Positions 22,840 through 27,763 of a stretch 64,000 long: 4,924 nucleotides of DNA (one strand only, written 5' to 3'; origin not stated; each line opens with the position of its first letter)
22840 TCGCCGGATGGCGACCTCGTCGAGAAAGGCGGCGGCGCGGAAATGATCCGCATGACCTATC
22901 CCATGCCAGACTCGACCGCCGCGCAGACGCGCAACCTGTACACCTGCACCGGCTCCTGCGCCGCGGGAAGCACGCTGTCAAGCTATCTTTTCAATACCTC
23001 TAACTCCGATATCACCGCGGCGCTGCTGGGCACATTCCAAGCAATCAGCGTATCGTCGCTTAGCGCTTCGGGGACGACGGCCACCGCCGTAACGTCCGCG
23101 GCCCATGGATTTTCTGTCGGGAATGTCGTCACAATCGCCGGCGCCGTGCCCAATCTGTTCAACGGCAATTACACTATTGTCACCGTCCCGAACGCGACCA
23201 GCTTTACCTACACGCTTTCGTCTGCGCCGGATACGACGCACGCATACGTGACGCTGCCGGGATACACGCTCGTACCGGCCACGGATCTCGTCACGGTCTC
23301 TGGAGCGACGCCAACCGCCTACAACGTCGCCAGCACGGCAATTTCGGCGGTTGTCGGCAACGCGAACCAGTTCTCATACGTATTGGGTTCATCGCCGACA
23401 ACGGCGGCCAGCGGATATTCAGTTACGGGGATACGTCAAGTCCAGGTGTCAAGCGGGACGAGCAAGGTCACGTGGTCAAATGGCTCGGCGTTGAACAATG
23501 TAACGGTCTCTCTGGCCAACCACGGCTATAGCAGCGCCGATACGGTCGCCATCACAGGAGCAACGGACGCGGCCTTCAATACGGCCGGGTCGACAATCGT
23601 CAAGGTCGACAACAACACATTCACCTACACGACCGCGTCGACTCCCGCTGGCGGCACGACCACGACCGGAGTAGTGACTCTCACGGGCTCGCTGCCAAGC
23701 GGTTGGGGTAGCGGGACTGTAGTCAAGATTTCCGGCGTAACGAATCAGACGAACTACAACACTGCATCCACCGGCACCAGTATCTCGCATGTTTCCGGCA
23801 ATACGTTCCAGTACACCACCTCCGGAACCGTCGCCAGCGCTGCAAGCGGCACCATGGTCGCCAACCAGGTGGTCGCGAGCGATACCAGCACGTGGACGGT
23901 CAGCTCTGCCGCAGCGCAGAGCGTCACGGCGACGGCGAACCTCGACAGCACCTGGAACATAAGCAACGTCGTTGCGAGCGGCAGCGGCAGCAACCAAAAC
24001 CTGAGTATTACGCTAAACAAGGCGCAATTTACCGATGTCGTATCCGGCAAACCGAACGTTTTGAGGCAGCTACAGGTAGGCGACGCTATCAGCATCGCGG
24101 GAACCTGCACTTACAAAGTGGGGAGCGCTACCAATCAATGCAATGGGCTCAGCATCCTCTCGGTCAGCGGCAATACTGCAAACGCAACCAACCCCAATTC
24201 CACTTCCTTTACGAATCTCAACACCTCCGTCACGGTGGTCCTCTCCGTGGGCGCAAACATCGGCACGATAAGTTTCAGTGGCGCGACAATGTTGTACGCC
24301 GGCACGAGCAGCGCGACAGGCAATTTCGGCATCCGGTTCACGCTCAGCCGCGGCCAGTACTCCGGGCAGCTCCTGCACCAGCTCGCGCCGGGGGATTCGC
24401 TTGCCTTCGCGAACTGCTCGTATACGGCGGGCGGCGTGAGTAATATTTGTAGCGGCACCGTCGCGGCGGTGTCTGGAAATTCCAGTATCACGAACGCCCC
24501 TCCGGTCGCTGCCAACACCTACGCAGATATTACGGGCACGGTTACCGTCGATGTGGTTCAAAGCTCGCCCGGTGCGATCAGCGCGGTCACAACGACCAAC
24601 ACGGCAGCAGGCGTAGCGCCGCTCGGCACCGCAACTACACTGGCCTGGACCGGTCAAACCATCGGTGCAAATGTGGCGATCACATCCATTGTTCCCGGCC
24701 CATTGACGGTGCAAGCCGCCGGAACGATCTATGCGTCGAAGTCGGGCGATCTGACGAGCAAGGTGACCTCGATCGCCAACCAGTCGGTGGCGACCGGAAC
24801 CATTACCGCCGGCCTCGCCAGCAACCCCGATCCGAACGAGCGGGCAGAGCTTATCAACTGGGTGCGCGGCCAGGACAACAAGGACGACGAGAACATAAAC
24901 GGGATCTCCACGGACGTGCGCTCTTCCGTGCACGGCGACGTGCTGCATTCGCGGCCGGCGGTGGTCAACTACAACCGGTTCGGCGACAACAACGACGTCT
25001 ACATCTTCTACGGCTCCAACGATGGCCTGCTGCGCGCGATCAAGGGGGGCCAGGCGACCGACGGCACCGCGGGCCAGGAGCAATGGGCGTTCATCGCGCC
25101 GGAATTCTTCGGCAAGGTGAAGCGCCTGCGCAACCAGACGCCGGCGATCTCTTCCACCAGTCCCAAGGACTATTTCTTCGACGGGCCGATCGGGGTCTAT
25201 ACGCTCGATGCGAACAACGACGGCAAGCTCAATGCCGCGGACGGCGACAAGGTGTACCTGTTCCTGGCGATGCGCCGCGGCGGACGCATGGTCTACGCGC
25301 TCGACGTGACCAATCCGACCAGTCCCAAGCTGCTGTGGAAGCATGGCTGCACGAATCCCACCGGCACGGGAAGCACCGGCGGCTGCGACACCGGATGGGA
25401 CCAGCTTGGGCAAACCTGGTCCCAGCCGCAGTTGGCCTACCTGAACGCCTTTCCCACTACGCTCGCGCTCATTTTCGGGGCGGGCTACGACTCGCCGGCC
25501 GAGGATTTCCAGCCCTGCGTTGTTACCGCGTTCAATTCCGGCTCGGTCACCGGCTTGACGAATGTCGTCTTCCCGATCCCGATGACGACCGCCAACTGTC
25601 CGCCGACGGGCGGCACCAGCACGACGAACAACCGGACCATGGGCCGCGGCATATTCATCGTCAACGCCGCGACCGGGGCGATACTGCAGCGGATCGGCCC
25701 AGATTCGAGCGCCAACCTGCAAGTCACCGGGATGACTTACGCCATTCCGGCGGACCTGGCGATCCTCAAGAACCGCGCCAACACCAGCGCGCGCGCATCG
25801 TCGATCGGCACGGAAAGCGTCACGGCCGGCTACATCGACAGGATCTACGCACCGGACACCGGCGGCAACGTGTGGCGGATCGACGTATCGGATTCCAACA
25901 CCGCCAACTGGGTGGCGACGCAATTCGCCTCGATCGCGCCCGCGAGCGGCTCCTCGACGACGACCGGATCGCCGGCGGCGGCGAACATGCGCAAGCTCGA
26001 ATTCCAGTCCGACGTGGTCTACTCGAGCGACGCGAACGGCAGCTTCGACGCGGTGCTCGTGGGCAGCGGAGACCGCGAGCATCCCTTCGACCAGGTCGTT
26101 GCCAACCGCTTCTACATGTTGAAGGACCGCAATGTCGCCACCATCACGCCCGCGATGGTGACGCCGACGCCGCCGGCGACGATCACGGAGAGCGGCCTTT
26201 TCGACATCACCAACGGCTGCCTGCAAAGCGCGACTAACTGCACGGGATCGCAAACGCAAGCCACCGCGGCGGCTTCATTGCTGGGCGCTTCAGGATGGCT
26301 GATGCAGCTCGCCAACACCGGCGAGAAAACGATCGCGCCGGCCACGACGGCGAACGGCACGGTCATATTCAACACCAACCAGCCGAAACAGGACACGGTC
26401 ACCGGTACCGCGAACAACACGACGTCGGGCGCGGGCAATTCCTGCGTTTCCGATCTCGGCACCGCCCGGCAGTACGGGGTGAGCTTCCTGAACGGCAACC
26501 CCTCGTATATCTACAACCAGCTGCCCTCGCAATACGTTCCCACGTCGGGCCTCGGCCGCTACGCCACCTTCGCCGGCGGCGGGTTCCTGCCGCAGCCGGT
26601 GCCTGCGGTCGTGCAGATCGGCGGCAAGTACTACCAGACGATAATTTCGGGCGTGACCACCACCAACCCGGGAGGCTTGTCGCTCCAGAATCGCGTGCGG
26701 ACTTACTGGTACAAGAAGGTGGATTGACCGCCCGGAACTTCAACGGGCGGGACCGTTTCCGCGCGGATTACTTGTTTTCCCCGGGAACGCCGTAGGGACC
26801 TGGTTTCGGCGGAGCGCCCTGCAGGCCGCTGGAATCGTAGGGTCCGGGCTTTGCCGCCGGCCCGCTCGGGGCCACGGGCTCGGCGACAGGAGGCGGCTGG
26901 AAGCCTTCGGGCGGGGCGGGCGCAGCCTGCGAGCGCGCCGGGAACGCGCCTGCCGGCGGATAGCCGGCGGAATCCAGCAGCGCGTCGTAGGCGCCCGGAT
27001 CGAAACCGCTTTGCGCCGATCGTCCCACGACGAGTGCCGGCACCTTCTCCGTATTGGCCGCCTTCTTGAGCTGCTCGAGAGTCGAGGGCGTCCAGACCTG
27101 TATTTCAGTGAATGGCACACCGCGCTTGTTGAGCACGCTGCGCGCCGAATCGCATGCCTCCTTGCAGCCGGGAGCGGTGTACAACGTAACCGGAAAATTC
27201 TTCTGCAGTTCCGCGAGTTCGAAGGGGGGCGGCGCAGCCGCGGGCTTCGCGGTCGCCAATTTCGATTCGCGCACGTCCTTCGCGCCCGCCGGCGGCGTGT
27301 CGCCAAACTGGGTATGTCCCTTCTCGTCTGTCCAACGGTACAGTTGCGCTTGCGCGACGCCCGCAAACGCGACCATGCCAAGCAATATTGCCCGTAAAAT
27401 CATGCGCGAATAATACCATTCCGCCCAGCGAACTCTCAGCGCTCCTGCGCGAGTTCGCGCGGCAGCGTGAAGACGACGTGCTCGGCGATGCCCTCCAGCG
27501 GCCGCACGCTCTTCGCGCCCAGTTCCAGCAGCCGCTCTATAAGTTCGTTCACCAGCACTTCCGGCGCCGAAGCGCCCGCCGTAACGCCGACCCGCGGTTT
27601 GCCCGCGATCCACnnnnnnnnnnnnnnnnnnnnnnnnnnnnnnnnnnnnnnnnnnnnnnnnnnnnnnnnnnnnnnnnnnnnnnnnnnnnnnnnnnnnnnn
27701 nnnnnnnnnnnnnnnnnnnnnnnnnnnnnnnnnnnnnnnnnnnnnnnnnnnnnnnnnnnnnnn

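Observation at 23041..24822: About 600-aa insertion makes PilY1 about 50% longer than characterised homologues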

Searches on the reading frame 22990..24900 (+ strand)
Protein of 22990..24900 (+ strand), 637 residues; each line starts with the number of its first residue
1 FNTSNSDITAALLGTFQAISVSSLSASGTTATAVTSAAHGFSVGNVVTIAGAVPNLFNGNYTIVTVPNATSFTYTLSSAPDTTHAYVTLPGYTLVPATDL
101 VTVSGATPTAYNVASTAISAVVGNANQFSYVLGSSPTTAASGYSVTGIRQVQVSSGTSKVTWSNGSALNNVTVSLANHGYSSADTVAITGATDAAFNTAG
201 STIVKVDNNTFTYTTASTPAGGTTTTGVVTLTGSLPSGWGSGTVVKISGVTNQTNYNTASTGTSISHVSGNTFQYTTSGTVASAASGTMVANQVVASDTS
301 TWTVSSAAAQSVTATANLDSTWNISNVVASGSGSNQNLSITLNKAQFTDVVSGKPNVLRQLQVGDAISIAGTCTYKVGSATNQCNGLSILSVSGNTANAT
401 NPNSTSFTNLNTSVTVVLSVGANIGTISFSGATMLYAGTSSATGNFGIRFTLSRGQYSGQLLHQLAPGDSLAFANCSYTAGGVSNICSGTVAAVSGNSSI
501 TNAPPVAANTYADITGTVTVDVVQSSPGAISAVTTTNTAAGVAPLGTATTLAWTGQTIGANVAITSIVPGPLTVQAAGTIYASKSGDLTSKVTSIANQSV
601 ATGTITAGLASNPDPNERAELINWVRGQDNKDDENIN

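Call 11: search_protein_families(library=pfam, proteins=[window:23041-24822:+], max_evalue=10)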
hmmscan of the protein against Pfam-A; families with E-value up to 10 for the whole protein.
window:23041-24822:+ (594 aa): 4 families
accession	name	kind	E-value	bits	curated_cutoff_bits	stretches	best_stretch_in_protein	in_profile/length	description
PF16190.11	E1_FCCH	-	0.0056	17.2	29.5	1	209-258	3-51/70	Ubiquitin-activating enzyme E1 FCCH domain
PF02776.23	TPP_enzyme_N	-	0.88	9.8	26.8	1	489-518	53-82/119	Thiamine pyrophosphate enzyme, N-terminal TPP binding domain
PF21196.3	PcrA_UvrD_tudor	-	0.95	9.8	23.9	1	222-237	10-25/48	PcrA/UvrD tudor domain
PF23033.1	DUF7034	-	2.1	9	27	1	143-200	57-115/119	Domain of unknown function (DUF7034)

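Call 21: find_related_loci(query=window:22990-24900:+, collection=genome_contigs, flank=6000)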
Query window:22990-24900:+ (637 aa) in genome_contigs; peptide patterns used: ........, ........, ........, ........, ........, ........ (x = any residue, [..] = any of these).
79 stretches matched a pattern; 4 encode a relative of the query (tblastn E <= 1e-3); 4 distinct loci.
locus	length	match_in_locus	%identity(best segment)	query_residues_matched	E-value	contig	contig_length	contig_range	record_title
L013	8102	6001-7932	62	1-635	0e+0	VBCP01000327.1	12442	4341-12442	MAG: Betaproteobacteria bacterium isolate BP_20 14_0903_13_30cm_scaffold_3179669, whole genome shotgun sequence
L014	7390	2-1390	65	45-635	2e-90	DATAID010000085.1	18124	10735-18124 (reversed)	MAG TPA_asm: Burkholderiales bacterium isolate SMAG_U6874 k141_4134945, whole genome shotgun sequence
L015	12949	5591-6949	35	3-637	5e-22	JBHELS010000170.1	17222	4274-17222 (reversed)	MAG: Burkholderiales bacterium isolate S2_bin.27.orig S2_k141_727992, whole genome shotgun sequence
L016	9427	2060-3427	34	4-637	1e-19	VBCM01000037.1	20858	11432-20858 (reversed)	MAG: Betaproteobacteria bacterium isolate BP_17 14_0903_12_30cm_scaffold_3944, whole genome shotgun sequence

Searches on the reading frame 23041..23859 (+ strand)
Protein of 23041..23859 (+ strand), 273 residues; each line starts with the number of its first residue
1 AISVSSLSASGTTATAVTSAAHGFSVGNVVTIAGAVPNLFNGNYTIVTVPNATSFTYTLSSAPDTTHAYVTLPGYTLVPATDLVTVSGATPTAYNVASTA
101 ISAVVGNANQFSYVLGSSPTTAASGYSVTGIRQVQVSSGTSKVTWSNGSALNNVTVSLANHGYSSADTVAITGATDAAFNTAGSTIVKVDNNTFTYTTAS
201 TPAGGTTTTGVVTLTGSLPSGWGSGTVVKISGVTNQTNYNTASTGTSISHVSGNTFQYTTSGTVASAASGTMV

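Call 65: search_protein_families(library=phrogs, proteins=[window:23041-23859:+], max_evalue=0.01)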
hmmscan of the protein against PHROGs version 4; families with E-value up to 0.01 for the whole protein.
window:23041-23859:+ (273 aa): 4 families
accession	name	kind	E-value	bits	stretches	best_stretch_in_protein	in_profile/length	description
phrog_9998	-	unknown function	5.8e-13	49.8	2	4-68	43-106/401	-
phrog_5838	-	head and packaging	8.5e-08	31.4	1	4-68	382-446/1106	virion structural protein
phrog_701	-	head and packaging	1e-06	25.7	1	6-62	949-1008/6136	virion structural protein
phrog_19630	-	head and packaging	0.00037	19.3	1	2-61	941-1003/1266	virion structural protein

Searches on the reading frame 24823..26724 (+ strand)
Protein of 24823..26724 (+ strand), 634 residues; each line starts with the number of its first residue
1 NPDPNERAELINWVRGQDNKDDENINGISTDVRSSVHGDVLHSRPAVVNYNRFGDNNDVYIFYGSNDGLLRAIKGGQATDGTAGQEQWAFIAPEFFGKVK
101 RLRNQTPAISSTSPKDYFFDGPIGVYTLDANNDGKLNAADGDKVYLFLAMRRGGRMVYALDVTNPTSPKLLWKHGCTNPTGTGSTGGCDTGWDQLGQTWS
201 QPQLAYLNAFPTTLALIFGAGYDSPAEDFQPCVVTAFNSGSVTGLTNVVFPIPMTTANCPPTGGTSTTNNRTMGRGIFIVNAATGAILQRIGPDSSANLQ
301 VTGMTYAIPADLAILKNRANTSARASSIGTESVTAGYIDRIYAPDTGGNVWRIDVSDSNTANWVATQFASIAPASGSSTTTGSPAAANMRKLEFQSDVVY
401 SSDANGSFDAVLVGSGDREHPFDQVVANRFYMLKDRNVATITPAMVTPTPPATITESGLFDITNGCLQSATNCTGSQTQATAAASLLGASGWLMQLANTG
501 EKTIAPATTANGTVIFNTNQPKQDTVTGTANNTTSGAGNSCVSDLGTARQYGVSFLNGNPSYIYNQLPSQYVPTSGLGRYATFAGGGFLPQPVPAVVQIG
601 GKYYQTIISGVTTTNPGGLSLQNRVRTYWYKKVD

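Call 11: search_protein_families(library=pfam, proteins=[window:24823-26724:+], max_evalue=10)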
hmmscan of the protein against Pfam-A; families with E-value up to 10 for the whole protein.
window:24823-26724:+ (634 aa): 1 family
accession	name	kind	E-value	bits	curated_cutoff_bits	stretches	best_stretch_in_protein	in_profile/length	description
PF05567.17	T4P_PilY1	-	1.3e-10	41.2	28.1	2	59-224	43-211/411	PilY1 beta-propeller domain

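Call 16: search_solved_structures(query=window:24823-26724:+, max_evalue=10, show_alignments=1)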
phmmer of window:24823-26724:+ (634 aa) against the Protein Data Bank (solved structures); distinct sequences matched with E-value up to 10: 1.
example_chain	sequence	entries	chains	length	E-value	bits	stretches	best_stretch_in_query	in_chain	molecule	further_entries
3hx6_A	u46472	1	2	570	4.2e-05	25.8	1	59-178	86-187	Type 4 fimbrial biogenesis protein PilY1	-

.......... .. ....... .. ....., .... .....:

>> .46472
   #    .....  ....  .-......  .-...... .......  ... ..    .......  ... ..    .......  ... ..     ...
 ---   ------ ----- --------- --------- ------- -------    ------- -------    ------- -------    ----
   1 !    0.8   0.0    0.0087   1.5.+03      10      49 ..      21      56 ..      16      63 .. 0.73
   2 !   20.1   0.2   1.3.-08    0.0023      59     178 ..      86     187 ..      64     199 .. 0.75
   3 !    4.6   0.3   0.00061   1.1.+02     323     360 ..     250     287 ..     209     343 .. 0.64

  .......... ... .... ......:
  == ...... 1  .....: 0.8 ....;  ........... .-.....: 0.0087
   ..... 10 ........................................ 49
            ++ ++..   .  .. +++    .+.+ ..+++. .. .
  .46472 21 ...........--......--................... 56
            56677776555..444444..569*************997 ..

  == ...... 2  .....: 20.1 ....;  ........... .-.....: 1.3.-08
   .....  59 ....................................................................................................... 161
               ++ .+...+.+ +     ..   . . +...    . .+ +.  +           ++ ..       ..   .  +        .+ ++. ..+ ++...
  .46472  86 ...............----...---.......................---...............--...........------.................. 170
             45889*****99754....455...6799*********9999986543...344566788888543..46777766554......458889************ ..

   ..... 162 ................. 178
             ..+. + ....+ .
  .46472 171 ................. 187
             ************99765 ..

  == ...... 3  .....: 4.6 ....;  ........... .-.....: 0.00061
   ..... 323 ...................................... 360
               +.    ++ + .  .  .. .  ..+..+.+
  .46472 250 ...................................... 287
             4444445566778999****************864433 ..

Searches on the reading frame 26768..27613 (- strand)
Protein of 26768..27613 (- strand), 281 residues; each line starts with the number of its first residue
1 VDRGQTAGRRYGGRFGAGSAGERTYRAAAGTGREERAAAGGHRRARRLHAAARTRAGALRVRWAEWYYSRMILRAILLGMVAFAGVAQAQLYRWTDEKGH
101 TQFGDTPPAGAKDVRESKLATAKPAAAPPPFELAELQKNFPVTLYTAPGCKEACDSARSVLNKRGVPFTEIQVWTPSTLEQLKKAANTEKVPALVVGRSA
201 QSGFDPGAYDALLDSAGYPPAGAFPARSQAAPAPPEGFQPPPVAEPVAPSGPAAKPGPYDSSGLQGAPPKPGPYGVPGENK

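Call 12: search_protein_families(library=pfam, proteins=[window:26768-27613:-], max_evalue=0.01)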
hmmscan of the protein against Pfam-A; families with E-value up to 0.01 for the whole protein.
window:26768-27613:- (281 aa): 3 families
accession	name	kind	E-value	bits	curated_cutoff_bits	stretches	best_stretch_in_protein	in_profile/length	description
PF13511.11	DUF4124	-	1.7e-12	47.8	22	1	80-130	3-53/56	Domain of unknown function (DUF4124)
PF00462.30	Glutaredoxin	-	1.5e-07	31.9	22.9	1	142-197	1-56/60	Glutaredoxin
PF13417.12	GST_N_3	-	0.0021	18.8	22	1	144-197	1-53/75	Glutathione S-transferase, N-terminal domain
